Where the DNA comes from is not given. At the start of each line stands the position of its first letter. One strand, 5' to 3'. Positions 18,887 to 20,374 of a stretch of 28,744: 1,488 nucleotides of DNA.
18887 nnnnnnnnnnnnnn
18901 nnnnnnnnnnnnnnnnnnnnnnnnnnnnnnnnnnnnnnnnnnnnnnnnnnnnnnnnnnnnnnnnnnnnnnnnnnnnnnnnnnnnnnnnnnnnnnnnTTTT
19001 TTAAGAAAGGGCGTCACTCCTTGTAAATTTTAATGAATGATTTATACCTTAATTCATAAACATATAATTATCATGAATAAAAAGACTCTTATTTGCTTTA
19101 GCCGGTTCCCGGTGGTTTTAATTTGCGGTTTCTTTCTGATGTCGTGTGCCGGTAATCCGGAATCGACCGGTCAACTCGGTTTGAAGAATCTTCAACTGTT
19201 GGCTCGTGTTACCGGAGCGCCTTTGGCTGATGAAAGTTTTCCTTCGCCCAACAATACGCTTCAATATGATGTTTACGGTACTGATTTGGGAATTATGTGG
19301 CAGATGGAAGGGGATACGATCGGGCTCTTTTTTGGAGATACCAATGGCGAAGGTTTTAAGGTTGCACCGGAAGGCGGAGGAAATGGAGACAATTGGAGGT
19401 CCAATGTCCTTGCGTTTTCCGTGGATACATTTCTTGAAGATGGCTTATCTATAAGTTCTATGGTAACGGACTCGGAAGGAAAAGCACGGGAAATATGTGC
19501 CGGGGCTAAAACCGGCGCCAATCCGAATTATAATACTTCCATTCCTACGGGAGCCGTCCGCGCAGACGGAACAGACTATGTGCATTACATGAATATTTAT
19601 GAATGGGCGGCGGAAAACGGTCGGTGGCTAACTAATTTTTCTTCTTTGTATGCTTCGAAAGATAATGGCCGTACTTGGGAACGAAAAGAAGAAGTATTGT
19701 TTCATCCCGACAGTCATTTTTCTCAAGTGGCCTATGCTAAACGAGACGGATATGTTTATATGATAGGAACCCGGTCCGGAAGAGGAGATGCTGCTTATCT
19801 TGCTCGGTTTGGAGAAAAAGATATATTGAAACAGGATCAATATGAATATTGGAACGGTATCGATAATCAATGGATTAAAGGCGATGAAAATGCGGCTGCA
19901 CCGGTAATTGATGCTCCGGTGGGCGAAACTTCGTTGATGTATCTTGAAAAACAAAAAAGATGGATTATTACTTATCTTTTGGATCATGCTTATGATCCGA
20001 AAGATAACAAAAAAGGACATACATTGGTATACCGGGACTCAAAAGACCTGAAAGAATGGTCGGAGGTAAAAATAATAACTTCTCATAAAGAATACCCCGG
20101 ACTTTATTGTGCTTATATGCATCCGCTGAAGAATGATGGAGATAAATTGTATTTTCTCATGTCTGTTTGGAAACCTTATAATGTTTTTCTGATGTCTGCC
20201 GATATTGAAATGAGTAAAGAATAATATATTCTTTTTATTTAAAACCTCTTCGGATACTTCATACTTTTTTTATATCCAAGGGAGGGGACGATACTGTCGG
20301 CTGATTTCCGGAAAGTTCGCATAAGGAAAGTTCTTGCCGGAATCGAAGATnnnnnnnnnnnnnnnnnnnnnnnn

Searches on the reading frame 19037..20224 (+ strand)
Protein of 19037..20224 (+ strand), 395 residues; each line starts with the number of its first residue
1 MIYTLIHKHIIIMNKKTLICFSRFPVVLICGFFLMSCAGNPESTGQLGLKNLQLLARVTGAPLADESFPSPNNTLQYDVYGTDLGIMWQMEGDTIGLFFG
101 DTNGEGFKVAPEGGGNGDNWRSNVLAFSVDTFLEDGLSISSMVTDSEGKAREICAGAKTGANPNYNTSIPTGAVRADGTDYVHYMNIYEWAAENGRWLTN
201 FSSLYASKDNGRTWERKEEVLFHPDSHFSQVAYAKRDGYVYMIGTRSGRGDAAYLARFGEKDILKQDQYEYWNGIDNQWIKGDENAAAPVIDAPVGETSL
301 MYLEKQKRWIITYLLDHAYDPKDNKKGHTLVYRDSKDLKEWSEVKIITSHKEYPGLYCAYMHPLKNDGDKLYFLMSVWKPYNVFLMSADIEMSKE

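Call 49: search_protein_families(library=pfam, proteins=[window:19037-20224:+], max_evalue=0.00001)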
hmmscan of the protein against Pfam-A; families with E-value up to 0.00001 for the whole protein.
window:19037-20224:+ (395 aa): 1 family
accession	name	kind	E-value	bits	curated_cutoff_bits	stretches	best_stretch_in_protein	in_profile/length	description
PF13810.12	DUF4185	-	2.1e-84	283.8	39.5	1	70-386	2-308/309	Domain of unknown function (DUF4185)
